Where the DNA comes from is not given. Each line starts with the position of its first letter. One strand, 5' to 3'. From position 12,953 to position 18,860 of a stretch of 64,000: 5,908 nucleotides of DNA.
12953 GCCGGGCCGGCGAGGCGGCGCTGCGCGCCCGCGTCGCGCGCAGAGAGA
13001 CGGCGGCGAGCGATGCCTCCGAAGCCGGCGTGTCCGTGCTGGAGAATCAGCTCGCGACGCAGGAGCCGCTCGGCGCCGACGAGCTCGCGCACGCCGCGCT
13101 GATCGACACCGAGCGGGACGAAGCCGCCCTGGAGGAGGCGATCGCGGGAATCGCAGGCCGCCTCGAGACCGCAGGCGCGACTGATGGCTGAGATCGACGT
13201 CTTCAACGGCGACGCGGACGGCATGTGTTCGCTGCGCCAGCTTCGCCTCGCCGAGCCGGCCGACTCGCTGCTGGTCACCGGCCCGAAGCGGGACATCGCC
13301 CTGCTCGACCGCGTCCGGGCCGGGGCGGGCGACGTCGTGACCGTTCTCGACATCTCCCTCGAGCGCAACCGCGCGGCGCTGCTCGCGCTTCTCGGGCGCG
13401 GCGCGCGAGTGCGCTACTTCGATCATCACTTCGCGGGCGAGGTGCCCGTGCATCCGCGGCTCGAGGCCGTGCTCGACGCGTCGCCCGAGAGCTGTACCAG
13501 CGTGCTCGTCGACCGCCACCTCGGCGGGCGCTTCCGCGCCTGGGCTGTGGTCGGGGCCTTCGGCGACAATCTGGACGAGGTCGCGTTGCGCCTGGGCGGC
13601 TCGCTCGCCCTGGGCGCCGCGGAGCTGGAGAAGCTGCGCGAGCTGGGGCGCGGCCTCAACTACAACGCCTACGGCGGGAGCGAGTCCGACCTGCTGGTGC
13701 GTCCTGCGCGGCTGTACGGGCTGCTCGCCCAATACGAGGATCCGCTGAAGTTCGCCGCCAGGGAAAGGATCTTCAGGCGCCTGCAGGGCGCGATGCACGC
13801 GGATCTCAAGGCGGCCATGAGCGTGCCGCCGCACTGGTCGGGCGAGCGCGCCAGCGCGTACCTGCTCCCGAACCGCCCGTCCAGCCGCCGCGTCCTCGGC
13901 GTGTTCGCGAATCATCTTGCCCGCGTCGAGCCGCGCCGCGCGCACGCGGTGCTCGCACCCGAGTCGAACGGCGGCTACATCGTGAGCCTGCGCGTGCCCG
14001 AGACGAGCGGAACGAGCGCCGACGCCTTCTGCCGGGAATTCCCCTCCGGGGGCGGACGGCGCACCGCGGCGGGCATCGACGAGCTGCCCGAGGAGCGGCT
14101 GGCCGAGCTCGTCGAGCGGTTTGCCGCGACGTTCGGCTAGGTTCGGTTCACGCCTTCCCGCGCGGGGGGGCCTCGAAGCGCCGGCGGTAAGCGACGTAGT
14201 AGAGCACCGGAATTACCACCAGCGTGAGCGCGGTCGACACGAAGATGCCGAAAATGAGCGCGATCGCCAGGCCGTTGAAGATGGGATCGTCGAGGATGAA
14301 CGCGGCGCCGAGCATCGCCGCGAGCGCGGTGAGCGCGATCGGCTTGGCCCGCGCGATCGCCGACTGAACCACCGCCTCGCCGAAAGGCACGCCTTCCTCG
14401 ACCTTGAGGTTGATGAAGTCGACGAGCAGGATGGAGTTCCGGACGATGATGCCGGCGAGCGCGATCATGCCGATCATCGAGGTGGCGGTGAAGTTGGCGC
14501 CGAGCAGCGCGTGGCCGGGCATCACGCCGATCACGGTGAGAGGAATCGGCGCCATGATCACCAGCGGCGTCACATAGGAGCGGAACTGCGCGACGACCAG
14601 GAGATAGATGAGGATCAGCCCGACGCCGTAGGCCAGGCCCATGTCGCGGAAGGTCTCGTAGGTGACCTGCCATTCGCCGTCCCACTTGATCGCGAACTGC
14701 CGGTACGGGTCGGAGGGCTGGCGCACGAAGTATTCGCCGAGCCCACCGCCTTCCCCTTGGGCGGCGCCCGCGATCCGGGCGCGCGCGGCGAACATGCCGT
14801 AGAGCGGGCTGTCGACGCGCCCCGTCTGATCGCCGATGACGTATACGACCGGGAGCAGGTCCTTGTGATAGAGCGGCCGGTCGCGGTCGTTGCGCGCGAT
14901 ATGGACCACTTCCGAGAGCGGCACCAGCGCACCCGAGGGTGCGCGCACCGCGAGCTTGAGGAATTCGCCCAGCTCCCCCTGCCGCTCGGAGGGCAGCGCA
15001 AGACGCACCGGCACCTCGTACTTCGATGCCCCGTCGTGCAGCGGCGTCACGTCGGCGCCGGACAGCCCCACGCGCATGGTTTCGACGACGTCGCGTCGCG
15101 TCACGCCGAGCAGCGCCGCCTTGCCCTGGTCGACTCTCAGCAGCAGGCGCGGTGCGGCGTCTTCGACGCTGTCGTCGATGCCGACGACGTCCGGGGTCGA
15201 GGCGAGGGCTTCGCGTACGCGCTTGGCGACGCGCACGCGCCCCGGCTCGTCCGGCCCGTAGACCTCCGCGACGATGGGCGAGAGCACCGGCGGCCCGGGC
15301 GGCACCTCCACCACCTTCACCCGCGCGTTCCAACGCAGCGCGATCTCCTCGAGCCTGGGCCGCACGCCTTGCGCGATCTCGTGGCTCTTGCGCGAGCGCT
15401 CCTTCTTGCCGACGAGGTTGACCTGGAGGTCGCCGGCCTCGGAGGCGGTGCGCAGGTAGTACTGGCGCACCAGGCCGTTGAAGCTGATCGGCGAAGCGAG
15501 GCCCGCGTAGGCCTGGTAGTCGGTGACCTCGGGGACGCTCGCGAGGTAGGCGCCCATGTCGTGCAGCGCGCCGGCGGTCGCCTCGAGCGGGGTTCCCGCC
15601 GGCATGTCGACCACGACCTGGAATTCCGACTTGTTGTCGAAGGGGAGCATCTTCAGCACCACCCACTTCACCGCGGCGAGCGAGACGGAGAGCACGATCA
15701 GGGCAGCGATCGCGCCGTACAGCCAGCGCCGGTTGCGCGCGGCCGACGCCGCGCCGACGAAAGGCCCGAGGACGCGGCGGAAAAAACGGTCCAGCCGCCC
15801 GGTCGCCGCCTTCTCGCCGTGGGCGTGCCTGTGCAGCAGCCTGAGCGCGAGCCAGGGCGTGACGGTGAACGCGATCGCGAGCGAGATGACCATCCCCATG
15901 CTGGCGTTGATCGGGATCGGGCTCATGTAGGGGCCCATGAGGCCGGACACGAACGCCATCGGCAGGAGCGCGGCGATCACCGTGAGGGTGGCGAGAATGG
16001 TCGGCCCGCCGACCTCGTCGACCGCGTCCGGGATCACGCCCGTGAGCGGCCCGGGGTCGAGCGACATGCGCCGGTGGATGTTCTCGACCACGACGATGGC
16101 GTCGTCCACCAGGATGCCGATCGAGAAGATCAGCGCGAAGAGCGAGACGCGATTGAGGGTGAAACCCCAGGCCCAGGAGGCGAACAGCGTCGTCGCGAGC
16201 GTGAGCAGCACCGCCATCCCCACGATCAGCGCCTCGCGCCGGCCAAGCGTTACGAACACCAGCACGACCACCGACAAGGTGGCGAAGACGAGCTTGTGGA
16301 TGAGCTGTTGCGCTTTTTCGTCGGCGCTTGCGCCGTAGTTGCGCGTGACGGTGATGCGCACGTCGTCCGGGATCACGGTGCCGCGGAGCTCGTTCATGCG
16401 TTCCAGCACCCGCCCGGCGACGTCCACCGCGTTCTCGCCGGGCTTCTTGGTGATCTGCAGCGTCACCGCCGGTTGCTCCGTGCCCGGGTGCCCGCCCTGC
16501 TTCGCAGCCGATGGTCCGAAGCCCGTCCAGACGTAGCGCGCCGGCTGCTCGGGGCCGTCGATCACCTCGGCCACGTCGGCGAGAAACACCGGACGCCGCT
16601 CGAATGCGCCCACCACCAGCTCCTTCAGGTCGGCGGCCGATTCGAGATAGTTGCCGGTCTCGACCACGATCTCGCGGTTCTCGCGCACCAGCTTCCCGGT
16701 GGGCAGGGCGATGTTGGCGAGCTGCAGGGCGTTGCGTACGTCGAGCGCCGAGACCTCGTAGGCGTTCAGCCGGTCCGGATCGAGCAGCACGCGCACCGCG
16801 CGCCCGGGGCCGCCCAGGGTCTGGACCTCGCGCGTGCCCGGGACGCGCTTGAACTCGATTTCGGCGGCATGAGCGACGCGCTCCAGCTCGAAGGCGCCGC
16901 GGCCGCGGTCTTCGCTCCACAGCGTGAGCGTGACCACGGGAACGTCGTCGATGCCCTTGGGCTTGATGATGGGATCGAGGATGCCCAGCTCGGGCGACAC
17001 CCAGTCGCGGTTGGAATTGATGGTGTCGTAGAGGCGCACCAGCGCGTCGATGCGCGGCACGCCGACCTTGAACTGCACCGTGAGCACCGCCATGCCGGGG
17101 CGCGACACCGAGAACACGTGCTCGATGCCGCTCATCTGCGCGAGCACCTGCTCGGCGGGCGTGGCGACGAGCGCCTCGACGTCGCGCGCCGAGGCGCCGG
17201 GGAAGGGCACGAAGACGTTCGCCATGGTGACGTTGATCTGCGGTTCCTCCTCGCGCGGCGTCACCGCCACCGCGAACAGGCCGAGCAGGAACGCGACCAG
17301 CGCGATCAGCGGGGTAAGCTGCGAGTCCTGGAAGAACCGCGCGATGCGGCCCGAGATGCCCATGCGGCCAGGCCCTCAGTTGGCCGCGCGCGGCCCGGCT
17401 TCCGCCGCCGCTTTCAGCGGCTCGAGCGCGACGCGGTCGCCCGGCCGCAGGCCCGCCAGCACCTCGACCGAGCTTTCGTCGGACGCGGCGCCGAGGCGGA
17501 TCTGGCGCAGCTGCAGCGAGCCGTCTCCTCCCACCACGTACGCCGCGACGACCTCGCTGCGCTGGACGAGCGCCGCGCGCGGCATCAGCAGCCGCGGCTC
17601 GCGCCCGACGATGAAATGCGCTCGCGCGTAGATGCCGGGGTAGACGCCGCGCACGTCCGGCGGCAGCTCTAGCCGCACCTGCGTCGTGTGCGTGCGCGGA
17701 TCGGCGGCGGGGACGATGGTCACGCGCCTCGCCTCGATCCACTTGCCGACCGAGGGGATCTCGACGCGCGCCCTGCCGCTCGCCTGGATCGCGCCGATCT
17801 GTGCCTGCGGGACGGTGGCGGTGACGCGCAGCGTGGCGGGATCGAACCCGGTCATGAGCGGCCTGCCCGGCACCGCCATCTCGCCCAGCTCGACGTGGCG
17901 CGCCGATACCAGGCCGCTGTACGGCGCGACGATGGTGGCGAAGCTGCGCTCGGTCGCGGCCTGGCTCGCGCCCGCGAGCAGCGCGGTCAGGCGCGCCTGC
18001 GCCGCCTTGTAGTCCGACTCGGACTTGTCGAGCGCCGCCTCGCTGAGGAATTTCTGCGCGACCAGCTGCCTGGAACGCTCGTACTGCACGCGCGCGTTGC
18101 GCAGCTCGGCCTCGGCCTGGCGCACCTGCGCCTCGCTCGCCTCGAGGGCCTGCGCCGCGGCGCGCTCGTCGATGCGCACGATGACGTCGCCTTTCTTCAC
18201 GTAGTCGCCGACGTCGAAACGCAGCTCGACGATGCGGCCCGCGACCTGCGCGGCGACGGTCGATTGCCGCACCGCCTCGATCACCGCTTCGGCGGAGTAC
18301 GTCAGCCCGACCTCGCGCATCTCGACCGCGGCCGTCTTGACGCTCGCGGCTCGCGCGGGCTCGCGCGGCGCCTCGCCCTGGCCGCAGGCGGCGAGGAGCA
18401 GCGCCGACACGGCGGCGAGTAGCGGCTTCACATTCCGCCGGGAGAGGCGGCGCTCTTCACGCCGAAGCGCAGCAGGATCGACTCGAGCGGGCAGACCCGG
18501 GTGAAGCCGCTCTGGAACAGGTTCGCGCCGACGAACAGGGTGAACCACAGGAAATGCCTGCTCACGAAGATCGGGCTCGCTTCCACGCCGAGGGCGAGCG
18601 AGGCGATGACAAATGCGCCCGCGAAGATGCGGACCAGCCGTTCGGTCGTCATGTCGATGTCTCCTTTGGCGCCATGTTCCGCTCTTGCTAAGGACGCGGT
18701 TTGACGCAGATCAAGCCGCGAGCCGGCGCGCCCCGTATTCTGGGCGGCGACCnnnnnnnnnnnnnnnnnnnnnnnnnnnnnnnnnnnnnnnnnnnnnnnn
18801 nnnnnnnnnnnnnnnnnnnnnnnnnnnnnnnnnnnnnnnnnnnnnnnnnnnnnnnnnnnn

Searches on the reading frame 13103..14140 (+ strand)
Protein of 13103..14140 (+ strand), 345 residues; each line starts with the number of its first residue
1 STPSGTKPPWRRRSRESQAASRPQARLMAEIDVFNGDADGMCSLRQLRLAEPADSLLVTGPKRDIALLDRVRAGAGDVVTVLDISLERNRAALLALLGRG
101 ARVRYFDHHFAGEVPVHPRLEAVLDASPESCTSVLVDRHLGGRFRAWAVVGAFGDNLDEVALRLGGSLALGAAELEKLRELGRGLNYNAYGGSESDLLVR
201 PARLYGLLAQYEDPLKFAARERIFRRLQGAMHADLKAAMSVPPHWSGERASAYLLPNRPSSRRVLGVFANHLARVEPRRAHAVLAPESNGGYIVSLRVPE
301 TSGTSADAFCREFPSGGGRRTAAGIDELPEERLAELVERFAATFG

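Call 20: search_protein_families(library=pfam, max_evalue=0.00001, proteins=[window:13103-14140:+])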
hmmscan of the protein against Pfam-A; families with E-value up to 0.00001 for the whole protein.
window:13103-14140:+ (345 aa): 0 families

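Call 84: search_protein_families(library=pfam, max_evalue=0.01, proteins=[window:13103-14140:+])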
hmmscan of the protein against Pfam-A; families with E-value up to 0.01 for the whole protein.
window:13103-14140:+ (345 aa): 1 family
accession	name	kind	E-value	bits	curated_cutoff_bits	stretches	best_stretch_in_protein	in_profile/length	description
PF02272.25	DHHA1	-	0.00037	21.3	25.9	1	262-342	15-98/102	DHHA1 domain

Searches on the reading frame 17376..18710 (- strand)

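Call 15: search_protein_families(library=pfam, max_evalue=0.00001, proteins=[window:17376-18710:-])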
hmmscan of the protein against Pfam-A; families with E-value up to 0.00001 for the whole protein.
window:17376-18710:- (444 aa): 3 families
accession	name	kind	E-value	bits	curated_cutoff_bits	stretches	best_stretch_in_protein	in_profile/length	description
PF16576.10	HlyD_D23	-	7.8e-20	71.5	30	1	146-362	16-214/214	Barrel-sandwich domain of CusB or HlyD membrane-fusion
PF13437.12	HlyD_3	-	2.3e-17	64.1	22.2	1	259-352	1-96/106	HlyD family secretion protein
PF13533.13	Biotin_lipoyl_2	-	5.6e-08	32.9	29.8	1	151-181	2-32/32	Biotin-lipoyl like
